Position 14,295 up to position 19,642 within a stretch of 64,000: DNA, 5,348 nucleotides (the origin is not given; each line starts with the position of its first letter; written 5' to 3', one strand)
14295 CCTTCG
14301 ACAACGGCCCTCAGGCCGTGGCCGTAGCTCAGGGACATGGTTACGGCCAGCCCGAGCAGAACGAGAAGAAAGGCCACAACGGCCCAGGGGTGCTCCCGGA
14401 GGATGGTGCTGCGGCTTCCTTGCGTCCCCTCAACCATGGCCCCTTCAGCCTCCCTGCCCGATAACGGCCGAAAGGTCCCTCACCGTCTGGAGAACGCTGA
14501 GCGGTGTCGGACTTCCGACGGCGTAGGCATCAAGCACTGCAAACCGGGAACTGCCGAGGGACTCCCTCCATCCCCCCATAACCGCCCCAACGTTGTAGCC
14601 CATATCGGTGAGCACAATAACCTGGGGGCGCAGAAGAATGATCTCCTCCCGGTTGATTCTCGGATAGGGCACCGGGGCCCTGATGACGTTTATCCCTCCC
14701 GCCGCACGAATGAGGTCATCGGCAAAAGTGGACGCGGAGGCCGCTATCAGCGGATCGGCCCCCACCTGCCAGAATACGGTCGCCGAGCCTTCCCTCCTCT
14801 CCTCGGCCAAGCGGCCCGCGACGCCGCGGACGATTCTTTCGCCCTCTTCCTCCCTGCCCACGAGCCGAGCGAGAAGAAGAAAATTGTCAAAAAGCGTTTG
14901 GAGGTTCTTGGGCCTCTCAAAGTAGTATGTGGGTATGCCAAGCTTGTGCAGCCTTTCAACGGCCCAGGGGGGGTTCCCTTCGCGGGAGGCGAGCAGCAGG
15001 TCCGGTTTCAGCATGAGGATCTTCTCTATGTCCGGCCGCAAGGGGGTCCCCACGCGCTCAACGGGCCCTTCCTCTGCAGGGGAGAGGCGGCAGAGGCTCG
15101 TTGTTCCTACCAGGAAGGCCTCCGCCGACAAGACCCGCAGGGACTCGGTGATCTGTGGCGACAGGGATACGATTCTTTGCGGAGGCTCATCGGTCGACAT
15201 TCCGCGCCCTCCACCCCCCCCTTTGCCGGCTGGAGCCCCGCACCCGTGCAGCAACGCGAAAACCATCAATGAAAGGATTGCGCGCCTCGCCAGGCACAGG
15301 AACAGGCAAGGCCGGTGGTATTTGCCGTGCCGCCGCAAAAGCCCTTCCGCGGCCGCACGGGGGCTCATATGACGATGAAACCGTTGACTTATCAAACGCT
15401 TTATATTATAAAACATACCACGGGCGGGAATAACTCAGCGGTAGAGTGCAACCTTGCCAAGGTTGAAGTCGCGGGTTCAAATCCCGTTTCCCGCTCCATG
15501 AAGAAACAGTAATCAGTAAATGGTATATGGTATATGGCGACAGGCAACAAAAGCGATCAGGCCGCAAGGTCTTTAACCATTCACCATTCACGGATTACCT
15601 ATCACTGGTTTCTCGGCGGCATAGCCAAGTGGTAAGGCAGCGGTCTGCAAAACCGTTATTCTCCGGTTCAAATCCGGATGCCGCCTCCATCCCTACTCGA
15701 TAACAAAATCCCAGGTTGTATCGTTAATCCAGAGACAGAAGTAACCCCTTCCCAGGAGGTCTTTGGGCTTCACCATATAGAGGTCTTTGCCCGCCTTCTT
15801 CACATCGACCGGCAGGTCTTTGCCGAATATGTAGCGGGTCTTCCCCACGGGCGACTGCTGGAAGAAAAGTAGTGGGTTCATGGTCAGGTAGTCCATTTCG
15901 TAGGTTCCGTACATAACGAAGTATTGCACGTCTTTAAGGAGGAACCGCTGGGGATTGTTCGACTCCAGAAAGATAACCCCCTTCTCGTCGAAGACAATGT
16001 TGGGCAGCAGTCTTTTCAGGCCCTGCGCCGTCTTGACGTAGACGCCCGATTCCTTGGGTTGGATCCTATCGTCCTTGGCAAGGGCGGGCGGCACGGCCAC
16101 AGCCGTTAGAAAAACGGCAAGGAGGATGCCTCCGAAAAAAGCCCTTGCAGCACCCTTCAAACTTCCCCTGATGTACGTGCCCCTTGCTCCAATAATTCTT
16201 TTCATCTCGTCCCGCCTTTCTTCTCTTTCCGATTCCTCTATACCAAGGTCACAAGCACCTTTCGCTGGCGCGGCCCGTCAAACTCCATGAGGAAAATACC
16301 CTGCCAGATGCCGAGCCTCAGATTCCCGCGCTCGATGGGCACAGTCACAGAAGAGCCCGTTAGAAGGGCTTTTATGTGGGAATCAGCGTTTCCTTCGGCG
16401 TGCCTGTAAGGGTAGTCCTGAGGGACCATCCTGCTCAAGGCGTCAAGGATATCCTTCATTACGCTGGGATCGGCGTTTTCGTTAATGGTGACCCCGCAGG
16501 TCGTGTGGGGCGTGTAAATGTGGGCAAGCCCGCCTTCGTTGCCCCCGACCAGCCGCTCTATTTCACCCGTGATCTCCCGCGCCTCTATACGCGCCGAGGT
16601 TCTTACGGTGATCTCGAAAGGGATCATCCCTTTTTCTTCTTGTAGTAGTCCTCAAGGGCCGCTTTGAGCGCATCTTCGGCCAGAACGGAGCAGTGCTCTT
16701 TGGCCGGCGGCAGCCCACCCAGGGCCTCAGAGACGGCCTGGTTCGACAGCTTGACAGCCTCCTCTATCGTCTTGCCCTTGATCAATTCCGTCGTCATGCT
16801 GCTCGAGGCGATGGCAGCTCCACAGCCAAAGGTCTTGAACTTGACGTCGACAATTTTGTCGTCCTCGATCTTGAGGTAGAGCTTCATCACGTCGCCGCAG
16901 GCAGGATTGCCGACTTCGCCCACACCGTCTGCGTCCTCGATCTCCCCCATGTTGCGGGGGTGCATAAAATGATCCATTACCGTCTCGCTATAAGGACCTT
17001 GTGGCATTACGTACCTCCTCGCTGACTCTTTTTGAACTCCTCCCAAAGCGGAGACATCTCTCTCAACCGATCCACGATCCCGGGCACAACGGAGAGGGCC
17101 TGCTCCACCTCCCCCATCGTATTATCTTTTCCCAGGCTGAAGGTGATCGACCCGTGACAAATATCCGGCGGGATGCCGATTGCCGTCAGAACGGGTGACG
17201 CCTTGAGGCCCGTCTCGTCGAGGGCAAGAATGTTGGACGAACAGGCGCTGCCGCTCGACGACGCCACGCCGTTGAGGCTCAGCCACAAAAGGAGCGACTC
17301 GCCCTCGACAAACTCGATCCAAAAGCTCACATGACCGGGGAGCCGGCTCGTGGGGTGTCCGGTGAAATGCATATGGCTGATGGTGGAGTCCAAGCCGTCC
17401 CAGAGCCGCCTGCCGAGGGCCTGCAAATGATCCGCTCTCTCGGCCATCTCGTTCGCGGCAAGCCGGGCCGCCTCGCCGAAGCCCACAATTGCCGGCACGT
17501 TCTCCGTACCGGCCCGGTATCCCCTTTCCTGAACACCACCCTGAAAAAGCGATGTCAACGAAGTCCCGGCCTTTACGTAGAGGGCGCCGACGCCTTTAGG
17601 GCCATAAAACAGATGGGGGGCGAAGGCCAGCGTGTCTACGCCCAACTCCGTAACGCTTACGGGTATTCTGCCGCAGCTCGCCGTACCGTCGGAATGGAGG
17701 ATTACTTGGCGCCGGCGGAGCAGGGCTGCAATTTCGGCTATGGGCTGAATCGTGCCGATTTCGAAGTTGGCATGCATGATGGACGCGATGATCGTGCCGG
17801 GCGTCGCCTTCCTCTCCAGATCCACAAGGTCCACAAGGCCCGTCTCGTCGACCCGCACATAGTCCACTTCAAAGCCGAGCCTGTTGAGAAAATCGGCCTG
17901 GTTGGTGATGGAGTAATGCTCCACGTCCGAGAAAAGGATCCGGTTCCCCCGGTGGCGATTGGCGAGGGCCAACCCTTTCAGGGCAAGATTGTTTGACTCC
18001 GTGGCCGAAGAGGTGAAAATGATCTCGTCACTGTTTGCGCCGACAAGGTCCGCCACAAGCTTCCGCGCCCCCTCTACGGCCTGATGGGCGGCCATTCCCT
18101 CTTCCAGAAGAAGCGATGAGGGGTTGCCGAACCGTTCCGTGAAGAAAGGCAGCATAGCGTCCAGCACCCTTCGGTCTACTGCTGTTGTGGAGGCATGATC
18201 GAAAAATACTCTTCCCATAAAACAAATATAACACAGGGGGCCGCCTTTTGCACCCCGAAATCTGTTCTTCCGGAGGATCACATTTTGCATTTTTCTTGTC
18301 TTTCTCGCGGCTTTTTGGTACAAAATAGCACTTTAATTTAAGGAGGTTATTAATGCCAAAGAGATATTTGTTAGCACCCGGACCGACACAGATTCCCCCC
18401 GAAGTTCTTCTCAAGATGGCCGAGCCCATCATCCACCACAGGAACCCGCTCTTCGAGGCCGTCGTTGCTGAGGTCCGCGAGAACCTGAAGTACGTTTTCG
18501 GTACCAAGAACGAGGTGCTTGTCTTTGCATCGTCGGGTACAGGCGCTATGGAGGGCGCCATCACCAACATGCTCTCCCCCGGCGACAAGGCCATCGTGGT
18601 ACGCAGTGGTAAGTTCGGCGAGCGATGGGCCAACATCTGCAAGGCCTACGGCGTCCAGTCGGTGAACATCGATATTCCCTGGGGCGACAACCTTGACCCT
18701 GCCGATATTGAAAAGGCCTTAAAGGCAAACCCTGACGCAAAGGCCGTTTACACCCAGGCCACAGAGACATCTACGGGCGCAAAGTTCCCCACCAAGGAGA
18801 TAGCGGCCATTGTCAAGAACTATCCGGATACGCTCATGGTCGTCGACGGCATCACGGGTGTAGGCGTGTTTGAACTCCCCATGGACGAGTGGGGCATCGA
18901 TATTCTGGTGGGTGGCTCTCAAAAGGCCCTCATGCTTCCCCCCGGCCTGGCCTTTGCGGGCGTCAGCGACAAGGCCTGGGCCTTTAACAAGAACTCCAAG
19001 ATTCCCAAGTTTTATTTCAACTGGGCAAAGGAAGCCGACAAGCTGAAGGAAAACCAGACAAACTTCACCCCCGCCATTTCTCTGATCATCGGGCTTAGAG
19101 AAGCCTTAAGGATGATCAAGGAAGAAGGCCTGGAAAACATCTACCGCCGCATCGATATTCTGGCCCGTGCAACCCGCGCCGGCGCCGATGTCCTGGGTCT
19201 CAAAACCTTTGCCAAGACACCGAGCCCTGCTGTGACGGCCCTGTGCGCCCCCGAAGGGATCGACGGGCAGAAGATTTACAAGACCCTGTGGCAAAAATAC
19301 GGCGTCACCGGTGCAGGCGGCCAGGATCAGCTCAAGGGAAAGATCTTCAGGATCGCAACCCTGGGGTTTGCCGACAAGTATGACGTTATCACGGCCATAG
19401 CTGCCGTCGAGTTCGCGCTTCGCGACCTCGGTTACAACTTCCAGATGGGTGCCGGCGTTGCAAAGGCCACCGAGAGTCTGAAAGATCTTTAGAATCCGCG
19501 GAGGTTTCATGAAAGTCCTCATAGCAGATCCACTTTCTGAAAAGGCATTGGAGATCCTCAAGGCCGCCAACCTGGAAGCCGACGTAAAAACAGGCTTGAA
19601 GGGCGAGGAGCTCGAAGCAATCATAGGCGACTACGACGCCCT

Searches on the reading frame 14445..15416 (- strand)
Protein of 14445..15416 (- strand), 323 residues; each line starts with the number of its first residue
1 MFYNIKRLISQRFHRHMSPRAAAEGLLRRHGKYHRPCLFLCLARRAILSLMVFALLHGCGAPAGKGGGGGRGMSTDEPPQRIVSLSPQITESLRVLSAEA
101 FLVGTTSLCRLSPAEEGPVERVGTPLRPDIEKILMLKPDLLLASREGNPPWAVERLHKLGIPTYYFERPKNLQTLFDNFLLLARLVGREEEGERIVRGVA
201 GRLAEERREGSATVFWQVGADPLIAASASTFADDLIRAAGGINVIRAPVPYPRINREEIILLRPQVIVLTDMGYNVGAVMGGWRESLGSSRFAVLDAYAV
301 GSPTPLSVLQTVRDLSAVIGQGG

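Call 119: search_protein_families(library=pfam, proteins=[window:14445-15416:-], max_evalue=0.00001)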
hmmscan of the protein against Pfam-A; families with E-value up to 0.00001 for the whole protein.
window:14445-15416:- (323 aa): 1 family
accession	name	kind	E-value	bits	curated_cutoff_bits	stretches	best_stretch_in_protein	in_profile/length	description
PF01497.23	Peripla_BP_2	-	1.2e-22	80.9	27.5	1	82-272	1-200/235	Periplasmic binding protein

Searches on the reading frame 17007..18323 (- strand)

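Call 119: search_protein_families(library=pfam, proteins=[window:17007-18323:-], max_evalue=0.00001)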
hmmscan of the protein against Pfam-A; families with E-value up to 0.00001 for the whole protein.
window:17007-18323:- (438 aa): 1 family
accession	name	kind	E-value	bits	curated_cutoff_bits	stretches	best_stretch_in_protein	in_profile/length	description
PF00266.25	Aminotran_5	-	6.7e-69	233.1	21.5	1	39-408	1-370/371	Aminotransferase class-V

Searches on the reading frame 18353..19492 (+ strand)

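Call 119: search_protein_families(library=pfam, proteins=[window:18353-19492:+], max_evalue=0.00001)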
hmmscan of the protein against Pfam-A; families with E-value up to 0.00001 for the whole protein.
window:18353-19492:+ (379 aa): 4 families
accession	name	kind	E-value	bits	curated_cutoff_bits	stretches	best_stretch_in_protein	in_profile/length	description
PF00266.25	Aminotran_5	-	7.8e-31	107.8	21.5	1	5-318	2-333/371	Aminotransferase class-V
PF01053.26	Cys_Met_Meta_PP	-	3e-08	33.1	27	1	57-187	71-194/381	Cys/Met metabolism PLP-dependent enzyme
PF00155.27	Aminotran_1_2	-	8.1e-08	32.3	19.7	1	38-178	44-197/361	Aminotransferase class I and II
PF01212.27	Beta_elim_lyase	-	3e-06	27.2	27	1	38-155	34-156/288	Beta-eliminating lyase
